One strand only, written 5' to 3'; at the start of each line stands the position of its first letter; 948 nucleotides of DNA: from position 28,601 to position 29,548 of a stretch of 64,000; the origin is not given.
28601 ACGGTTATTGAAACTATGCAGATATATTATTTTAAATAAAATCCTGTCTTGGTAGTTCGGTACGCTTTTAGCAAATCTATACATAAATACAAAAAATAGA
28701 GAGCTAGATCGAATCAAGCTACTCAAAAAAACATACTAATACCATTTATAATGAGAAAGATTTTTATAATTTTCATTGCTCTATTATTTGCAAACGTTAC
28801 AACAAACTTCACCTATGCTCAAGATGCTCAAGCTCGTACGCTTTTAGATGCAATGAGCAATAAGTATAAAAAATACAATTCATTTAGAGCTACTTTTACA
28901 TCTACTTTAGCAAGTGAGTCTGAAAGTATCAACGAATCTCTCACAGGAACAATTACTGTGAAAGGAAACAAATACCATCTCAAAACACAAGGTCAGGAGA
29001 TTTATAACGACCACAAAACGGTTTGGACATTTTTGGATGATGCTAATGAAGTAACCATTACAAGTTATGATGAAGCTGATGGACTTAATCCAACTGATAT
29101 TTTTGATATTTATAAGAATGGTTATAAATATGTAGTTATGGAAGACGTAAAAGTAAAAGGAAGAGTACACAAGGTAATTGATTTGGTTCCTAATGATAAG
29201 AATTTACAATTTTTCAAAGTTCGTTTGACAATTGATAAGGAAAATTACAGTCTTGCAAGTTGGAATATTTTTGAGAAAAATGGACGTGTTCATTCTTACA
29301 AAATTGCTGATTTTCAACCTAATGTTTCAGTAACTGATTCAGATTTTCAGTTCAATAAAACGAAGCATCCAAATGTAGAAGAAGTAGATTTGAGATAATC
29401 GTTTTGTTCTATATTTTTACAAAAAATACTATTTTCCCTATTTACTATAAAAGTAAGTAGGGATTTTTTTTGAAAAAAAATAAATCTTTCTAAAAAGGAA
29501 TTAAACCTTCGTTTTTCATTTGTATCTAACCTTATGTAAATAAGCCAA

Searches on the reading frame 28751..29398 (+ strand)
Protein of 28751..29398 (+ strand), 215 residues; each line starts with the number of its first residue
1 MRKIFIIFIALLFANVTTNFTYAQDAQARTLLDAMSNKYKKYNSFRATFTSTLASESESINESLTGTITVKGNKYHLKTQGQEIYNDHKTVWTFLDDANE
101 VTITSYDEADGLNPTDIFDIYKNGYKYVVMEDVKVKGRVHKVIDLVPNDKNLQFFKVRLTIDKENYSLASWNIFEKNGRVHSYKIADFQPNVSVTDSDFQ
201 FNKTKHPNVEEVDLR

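Call 14: search_protein_families(library=pfam, proteins=[window:28751-29398:+], max_evalue=0.001)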
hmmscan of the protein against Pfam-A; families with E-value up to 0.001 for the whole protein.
window:28751-29398:+ (215 aa): 4 families
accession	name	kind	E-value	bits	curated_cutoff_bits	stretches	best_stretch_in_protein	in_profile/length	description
PF16584.11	LolA_2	-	4.1e-16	59.7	26.8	1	55-168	33-143/152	Outer membrane lipoprotein carrier protein LolA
PF03548.22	LolA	-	7.1e-12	45.8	23.6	1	41-201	2-164/165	Outer membrane lipoprotein carrier protein LolA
PF17131.11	LolA_like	-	3.8e-06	27.1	30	1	89-180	28-127/184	Outer membrane lipoprotein-sorting protein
PF03888.20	MucB_RseB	-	3.5e-05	23.9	22.3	1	28-166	2-140/178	MucB/RseB N-terminal domain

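Call 19: search_protein_families(library=ncbifam, proteins=[window:28751-29398:+], max_evalue=0.001)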
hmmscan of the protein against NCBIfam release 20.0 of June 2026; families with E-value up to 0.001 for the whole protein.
window:28751-29398:+ (215 aa): 6 families
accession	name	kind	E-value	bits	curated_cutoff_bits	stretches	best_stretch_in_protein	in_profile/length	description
NF053572.1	LolA1_Flavo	equivalog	1.1e-61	208.2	100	1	3-215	2-214/214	outer membrane lipoprotein periplasmic chaperone LolA1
TIGR00547.2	lolA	equivalog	1.7e-17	63.6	112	1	16-206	12-196/202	outer membrane lipoprotein periplasmic chaperone LolA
NF053579.1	LolA3_fam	equivalog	3.7e-17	62.6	83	1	1-181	1-176/232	LolA3 family protein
NF000661.0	PRK00031.1-3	equivalog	4.2e-06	26.3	255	1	78-205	94-218/225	outer membrane lipoprotein chaperone LolA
NF053544.1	LolA2_flexi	equivalog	1.7e-05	24.3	125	0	140-200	145-207/208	flexirubin biosynthesis/transport protein LolA2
NF006990.0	PRK09455.1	equivalog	2e-05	23.9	368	1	1-209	1-210/319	sigma-E factor regulatory protein RseB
